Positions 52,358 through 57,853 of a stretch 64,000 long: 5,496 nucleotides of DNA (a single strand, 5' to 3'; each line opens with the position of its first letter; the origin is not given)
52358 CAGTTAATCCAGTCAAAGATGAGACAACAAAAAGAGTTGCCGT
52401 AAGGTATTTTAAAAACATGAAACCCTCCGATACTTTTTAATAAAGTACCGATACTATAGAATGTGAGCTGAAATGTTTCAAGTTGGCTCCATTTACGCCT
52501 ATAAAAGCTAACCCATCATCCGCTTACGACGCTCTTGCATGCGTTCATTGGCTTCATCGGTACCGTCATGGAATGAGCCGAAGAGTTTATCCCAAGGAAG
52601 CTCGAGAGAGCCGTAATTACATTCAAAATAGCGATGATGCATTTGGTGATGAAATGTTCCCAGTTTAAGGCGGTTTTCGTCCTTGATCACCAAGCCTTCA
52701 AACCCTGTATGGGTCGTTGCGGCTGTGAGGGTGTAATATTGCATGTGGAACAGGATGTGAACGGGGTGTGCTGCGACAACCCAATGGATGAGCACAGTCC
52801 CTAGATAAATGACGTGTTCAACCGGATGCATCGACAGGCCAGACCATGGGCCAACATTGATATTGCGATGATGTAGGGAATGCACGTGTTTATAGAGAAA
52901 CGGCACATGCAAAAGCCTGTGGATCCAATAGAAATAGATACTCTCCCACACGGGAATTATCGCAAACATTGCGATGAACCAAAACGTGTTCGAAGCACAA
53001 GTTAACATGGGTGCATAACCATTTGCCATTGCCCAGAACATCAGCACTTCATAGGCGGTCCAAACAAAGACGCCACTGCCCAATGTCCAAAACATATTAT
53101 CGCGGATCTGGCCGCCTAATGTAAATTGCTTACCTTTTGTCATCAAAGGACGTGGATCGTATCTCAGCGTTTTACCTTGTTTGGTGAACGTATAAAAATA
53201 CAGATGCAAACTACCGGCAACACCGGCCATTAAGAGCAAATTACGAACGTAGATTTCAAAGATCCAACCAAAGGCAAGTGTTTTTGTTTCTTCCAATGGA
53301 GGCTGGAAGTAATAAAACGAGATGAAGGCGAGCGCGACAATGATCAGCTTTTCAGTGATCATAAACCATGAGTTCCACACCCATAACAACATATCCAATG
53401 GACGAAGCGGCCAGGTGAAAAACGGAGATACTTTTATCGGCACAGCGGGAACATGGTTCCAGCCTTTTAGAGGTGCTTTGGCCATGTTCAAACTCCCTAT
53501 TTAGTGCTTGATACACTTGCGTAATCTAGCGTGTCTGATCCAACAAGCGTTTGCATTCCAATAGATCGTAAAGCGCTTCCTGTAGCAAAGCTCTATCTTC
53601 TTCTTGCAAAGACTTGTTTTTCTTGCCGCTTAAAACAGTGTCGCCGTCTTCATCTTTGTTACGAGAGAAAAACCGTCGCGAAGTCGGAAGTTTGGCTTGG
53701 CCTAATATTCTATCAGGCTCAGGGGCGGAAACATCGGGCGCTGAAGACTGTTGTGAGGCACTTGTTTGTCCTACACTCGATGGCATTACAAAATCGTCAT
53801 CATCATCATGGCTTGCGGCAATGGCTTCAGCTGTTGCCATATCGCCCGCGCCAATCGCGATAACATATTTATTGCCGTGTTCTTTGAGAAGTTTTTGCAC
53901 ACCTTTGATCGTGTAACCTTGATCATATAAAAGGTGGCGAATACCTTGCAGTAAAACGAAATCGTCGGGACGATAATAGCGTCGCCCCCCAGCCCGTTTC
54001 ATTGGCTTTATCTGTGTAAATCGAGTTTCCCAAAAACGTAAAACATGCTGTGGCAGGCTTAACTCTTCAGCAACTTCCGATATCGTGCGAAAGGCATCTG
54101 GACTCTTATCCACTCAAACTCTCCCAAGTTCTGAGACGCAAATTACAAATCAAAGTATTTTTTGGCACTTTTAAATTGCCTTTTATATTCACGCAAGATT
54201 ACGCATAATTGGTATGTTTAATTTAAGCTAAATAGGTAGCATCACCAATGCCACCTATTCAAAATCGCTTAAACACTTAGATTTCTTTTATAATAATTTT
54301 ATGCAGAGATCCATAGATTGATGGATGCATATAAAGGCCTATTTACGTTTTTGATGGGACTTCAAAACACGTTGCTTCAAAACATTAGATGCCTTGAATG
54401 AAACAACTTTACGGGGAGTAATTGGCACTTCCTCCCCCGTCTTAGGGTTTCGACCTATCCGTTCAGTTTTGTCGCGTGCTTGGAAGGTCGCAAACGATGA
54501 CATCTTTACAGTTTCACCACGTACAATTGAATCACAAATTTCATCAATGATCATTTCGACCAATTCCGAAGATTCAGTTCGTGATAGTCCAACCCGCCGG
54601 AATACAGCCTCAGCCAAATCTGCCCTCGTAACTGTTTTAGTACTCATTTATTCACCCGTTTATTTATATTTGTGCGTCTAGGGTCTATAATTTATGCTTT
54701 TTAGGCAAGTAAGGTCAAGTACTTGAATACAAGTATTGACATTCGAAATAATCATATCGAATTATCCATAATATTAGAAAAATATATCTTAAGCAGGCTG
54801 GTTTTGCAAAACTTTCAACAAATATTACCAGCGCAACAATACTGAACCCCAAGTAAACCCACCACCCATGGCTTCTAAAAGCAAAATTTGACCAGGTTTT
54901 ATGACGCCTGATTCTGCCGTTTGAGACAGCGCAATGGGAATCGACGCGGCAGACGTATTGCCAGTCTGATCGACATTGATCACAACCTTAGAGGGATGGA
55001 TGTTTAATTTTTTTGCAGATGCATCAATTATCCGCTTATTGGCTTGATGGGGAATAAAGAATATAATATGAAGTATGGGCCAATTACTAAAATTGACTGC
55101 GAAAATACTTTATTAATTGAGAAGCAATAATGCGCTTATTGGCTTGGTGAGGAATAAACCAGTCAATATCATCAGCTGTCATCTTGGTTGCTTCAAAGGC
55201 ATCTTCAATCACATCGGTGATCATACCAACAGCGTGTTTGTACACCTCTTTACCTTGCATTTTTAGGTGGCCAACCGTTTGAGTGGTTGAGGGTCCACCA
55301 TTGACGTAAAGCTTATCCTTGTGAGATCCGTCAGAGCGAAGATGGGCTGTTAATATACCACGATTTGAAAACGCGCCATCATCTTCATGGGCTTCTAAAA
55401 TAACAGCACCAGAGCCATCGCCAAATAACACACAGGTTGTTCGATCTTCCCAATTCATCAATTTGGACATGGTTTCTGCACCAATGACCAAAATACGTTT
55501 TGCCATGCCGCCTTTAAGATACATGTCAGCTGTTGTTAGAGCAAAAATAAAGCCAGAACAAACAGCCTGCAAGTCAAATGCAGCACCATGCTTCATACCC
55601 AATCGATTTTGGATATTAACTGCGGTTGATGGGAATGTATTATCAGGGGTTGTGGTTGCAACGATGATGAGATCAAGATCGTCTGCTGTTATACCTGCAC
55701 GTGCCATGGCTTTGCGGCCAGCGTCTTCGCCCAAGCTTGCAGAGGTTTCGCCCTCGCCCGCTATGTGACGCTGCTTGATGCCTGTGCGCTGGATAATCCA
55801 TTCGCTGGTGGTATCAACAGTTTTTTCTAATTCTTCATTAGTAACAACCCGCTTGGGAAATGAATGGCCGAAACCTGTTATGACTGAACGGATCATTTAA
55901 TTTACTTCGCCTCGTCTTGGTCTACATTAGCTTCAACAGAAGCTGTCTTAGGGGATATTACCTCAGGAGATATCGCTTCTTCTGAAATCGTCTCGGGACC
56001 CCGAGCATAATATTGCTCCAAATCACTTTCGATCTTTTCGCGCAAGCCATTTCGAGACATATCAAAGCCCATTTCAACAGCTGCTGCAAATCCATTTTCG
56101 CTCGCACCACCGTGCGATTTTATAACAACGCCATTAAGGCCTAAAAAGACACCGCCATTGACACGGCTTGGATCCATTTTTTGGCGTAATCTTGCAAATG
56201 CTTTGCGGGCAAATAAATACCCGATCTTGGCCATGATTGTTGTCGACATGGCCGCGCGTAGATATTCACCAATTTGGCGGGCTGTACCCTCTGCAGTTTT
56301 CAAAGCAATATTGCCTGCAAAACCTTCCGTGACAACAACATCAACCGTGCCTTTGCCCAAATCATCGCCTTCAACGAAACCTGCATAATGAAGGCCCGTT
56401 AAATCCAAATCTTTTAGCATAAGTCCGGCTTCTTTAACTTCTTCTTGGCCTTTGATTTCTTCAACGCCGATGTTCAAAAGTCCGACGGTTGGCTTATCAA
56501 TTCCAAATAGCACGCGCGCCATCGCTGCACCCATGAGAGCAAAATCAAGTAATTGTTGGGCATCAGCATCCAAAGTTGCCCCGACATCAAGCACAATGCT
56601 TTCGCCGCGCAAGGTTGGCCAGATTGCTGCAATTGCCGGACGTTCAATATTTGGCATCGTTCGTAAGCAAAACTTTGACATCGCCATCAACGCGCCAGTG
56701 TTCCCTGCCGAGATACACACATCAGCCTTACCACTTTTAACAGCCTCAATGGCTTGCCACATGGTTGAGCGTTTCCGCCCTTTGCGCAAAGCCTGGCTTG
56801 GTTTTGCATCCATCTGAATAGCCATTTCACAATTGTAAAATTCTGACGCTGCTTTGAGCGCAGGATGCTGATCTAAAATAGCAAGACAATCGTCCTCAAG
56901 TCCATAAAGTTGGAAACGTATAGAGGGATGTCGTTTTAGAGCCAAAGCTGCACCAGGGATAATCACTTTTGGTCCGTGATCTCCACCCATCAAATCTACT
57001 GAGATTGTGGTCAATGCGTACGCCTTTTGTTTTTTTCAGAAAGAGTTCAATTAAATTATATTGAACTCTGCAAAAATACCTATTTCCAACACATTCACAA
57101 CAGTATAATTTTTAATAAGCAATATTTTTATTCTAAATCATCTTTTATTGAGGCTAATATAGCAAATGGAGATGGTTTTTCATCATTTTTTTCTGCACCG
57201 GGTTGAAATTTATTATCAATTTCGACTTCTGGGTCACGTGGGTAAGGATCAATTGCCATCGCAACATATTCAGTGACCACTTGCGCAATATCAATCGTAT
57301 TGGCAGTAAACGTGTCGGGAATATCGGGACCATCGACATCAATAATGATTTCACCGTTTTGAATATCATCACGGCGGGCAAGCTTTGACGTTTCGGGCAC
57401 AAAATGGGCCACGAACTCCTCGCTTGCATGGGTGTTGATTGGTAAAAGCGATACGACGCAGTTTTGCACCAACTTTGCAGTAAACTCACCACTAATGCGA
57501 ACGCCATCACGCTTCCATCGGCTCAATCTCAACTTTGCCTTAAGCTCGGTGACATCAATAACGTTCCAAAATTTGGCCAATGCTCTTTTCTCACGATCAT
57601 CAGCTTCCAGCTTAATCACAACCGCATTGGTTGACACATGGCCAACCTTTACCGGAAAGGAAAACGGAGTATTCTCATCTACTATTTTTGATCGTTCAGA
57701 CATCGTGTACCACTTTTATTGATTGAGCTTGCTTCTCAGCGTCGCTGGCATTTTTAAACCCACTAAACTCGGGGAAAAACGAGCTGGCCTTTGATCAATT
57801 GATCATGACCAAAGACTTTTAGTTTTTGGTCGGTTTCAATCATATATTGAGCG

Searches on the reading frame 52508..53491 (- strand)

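Call 43: search_protein_families(library=pfam, proteins=[window:52508-53491:-])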
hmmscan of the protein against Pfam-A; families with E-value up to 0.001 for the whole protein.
window:52508-53491:- (327 aa): 1 family
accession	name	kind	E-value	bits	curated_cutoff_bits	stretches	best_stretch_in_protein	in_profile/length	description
PF04116.19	FA_hydroxylase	-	2e-22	80.4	31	1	177-306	2-132/132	Fatty acid hydroxylase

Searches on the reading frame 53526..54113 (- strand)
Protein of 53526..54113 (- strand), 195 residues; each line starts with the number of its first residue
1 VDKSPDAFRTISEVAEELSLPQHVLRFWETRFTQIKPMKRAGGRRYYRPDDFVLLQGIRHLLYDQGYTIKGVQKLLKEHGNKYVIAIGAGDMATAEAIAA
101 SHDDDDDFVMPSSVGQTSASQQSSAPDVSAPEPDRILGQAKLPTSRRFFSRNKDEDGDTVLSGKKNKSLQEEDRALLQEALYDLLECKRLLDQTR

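Call 43: search_protein_families(library=pfam, proteins=[window:53526-54113:-])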
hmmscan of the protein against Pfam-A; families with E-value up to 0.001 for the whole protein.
window:53526-54113:- (195 aa): 2 families
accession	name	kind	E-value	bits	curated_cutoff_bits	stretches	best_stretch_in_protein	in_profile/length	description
PF13411.12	MerR_1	-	1.3e-21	76.9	21.6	1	10-78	2-68/69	MerR HTH family regulatory protein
PF00376.29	MerR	-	2.2e-08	34.2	28.2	1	10-47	1-38/38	MerR family regulatory protein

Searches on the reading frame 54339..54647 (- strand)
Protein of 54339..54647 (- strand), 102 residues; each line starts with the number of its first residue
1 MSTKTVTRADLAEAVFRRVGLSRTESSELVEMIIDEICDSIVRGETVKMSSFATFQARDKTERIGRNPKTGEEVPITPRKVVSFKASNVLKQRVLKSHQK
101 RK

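Call 20: find_encoding_contigs(protein=window:54339-54647:-, flank=4000, max_places=10)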
Protein window:54339-54647:- (102 aa): 7 contigs read that carry it; 6 places shown.
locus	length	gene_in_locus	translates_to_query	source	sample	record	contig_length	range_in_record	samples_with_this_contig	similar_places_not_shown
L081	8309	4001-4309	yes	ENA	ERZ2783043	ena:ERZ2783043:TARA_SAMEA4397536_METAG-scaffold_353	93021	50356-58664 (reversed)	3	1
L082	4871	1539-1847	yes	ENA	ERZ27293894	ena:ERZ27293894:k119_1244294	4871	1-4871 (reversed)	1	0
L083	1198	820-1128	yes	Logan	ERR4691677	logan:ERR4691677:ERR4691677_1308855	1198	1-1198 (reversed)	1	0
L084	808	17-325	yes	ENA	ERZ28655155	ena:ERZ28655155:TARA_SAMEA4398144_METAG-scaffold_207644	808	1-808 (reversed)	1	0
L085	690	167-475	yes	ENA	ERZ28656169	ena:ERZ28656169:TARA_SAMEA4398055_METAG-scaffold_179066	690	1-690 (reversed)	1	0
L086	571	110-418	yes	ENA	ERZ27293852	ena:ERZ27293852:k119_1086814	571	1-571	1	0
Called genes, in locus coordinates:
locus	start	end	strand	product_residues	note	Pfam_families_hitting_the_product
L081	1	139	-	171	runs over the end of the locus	PF04355:BamE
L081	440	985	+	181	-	PF03981:Ubiq_cyt_C_chap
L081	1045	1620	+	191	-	PF02620:YceD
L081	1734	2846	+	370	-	PF02504:FA_synthesis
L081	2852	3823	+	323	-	PF08392:FAE1_CUT1_RppA (faint), PF00108:Thiolase_N (weak), PF08545:ACP_syn_III, PF08541:ACP_syn_III_C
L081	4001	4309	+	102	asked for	PF00216:Bac_DNA_binding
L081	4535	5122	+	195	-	PF00376:MerR, PF13411:MerR_1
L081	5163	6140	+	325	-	PF04116:FA_hydroxylase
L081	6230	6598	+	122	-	-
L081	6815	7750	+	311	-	PF03690:MYG1_exonuc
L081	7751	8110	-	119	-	PF12802:MarR_2, PF01047:MarR (weak)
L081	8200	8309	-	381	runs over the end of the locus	-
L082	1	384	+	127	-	?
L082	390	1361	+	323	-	PF08392:FAE1_CUT1_RppA (faint), PF00108:Thiolase_N (weak), PF08545:ACP_syn_III, PF08541:ACP_syn_III_C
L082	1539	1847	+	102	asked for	PF00216:Bac_DNA_binding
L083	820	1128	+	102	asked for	PF00216:Bac_DNA_binding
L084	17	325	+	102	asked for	PF00216:Bac_DNA_binding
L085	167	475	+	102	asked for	PF00216:Bac_DNA_binding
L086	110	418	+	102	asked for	PF00216:Bac_DNA_binding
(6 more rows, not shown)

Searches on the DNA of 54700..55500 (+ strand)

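Call 21: search_rna_families(source=window, start=54700, end=55500, threshold=evalue, max_evalue=10)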
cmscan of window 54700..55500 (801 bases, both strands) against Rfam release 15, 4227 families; matches with E-value up to 10: 5.
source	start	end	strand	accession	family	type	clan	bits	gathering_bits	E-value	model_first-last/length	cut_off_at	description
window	55157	55210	-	RF02300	TtnuCD24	Gene; snRNA; snoRNA; CD-box;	-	22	75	0.41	1-58/58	no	Tetrahymena snoRNA TtnuCD24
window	55122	55202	-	RF00530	snoMe28S-Cm2645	Gene; snRNA; snoRNA; CD-box;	CL00069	15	48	7.8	1-75/75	no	Small nucleolar RNA Me28S-Cm2645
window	55082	55192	+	RF02376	antisense_SR1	Gene; sRNA;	-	13.8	45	4.4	1-210/210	no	SR1 sRNA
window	55273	55376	+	RF00294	snoTBR17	Gene; snRNA; snoRNA; CD-box;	-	13.7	40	1.8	1-119/119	no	Small nucleolar RNA TBR17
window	55315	55360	+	RF01210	snoU13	Gene; snRNA; snoRNA; CD-box;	CL00081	13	46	5.3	1-104/104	no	Small nucleolar RNA U13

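Call 37: search_dna_similar(query=window:55025-55124:+, collection=phages, mode=distant, max_evalue=10, max_rows=10)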
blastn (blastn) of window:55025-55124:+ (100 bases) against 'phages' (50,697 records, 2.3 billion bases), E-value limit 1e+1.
Records with a match: 3; places in all: 3; records where one place covers at least 80% of the query: 0.
Best place of each record, by identity: >=99% 2; 95-99% 1.
By first word of the organism name: Raoultella 2; Listeria 1.
By host as written in the record: Raoultella ornithinolytica 2; Listeria grayi 1.
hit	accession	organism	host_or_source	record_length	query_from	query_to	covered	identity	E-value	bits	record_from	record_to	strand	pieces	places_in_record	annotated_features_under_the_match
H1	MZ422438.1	Listeria phage LPJP1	Listeria grayi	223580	31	53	23%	95.7%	9e-1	38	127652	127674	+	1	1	hypothetical protein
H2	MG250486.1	Raoultella phage Ro1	Raoultella ornithinolytica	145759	15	33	19%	100.0%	3e+0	36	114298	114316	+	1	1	hypothetical protein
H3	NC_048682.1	Raoultella phage Ro1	Raoultella ornithinolytica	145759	15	33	19%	100.0%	3e+0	36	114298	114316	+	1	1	hypothetical protein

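Call 38: search_dna_similar(query=window:55025-55124:+, collection=plasmids, mode=distant, max_evalue=10, max_rows=10)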
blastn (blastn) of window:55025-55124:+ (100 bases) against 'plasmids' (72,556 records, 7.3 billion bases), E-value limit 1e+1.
Records with a match: 15; places in all: 15; records where one place covers at least 80% of the query: 0.
Best place of each record, by identity: >=99% 9; 80-90% 6.
By first word of the organism name: Clostridium 15.
By predicted mobility (MOB-suite, as given by PLSDB): non-mobilizable 15.
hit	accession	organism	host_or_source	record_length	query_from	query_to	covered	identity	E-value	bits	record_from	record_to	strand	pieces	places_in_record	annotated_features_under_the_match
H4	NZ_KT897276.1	Clostridium botulinum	-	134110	23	50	28%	89.3%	3e+0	38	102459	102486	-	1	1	hypothetical protein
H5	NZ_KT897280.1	Clostridium botulinum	-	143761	23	50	28%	89.3%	3e+0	38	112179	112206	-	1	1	none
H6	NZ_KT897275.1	Clostridium botulinum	-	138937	23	50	28%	89.3%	3e+0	38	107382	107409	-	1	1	hypothetical protein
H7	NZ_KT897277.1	Clostridium botulinum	-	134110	23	50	28%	89.3%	3e+0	38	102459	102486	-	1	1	hypothetical protein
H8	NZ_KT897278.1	Clostridium botulinum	-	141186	23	50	28%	89.3%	3e+0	38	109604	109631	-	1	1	none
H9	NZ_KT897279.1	Clostridium botulinum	-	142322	23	50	28%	89.3%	3e+0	38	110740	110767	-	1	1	none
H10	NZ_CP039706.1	Clostridium butyricum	Homo sapiens,isolation from The first ...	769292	30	49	20%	100.0%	3e+0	37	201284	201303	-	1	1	Gfo/Idh/MocA family oxidoreductase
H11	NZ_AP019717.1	Clostridium butyricum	-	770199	30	49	20%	100.0%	3e+0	37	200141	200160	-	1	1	Gfo/Idh/MocA family oxidoreductase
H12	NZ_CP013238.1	Clostridium butyricum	Microbial isolate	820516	30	49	20%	100.0%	3e+0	37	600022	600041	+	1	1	Gfo/Idh/MocA family oxidoreductase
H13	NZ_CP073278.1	Clostridium butyricum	Homo sapiens,cell culture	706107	30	49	20%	100.0%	3e+0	37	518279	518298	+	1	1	Gfo/Idh/MocA family oxidoreductase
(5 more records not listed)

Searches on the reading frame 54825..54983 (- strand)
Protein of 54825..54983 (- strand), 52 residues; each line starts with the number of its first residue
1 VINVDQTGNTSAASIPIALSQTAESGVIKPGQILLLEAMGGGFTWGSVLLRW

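Call 27: find_encoding_contigs(protein=window:54825-54983:-, flank=2000, max_places=5)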
Protein window:54825-54983:- (52 aa): no gene with exactly this product is on record in the collection.

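Call 43: search_protein_families(library=pfam, proteins=[window:54825-54983:-])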
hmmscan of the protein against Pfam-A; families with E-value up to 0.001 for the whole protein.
window:54825-54983:- (52 aa): 1 family
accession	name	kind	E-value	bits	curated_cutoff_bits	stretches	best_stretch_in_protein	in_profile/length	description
PF08541.16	ACP_syn_III_C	-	1.5e-19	70.4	26.6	1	1-52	39-90/90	3-Oxoacyl-[acyl-carrier-protein (ACP)] synthase III C terminal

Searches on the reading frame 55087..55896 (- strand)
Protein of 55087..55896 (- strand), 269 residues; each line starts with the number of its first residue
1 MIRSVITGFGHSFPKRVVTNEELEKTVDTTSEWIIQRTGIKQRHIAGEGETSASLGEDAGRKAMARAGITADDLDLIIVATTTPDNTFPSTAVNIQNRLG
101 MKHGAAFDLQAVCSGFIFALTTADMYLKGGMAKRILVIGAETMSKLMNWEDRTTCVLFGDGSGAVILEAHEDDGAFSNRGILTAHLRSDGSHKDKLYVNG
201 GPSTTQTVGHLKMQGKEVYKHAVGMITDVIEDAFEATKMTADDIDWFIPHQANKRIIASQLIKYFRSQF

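Call 8: find_encoding_contigs(protein=window:55087-55896:-, flank=5000, max_places=10)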
Protein window:55087-55896:- (269 aa): no gene with exactly this product is on record in the collection.

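Call 43: search_protein_families(library=pfam, proteins=[window:55087-55896:-])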
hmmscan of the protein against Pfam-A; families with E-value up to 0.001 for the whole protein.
window:55087-55896:- (269 aa): 5 families
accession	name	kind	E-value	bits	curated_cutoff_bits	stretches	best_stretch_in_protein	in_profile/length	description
PF08545.16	ACP_syn_III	-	9.3e-30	102.8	24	1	107-190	1-80/80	3-Oxoacyl-[acyl-carrier-protein (ACP)] synthase III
PF00108.29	Thiolase_N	-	2.5e-07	30.8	26.4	1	37-148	8-120/260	Thiolase, N-terminal domain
PF08541.16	ACP_syn_III_C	-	4.1e-07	30.5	26.6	1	235-259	2-26/90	3-Oxoacyl-[acyl-carrier-protein (ACP)] synthase III C terminal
PF08392.18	FAE1_CUT1_RppA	-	3e-06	27.2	27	1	58-197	89-232/290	FAE1/Type III polyketide synthase-like protein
PF00195.25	Chal_sti_synt_N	-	0.00027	20.9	27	1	19-169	70-223/225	Chalcone and stilbene synthases, N-terminal domain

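Call 61: list_cluster_members(proteins=[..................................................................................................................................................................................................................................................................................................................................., window:55090-55896:-, window:55905-57014:-])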
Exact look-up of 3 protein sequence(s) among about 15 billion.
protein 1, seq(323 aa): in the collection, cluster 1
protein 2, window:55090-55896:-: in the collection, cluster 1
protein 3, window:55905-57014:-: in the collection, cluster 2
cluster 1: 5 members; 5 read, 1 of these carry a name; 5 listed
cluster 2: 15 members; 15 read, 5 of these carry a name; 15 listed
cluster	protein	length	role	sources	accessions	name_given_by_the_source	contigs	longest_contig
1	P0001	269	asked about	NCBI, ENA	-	-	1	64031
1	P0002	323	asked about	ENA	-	-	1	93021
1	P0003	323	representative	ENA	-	-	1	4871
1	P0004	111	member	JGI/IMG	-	3-oxoacyl-[acyl-carrier-protein] synthase-3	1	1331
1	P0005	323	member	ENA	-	-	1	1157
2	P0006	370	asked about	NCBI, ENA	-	-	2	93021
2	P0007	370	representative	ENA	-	-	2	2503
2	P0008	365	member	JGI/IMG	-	glycerol-3-phosphate acyltransferase PlsX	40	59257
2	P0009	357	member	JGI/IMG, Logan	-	glycerol-3-phosphate acyltransferase PlsX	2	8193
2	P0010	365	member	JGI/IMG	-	glycerol-3-phosphate acyltransferase PlsX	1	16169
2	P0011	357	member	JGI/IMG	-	glycerol-3-phosphate acyltransferase PlsX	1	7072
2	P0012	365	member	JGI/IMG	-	glycerol-3-phosphate acyltransferase PlsX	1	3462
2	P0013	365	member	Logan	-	-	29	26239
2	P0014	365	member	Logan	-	-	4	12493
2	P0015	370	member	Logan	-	-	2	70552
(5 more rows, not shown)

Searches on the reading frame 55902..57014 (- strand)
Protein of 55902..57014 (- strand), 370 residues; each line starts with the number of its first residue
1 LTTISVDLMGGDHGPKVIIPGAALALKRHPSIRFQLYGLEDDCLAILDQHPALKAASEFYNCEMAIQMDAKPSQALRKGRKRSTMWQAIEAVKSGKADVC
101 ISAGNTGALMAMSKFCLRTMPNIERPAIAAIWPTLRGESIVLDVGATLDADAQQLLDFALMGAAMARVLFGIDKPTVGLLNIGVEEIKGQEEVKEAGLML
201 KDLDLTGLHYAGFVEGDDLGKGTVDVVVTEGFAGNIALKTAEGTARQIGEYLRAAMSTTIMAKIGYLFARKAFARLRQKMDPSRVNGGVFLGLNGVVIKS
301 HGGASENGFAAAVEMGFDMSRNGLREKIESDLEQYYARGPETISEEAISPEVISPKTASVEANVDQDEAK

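Call 43: search_protein_families(library=pfam, proteins=[window:55902-57014:-])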
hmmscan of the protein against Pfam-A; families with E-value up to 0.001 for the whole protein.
window:55902-57014:- (370 aa): 1 family
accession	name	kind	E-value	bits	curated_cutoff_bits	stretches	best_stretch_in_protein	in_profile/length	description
PF02504.20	FA_synthesis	-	6e-99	331.6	29.1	1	3-324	2-321/324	Fatty acid synthesis protein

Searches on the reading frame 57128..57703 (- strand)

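Call 43: search_protein_families(library=pfam, proteins=[window:57128-57703:-])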
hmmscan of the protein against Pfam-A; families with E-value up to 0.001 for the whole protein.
window:57128-57703:- (191 aa): 1 family
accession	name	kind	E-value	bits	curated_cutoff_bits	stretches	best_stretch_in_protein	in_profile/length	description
PF02620.22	YceD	-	2.9e-11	43.9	33.2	1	71-187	2-119/119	Large ribosomal RNA subunit accumulation protein YceD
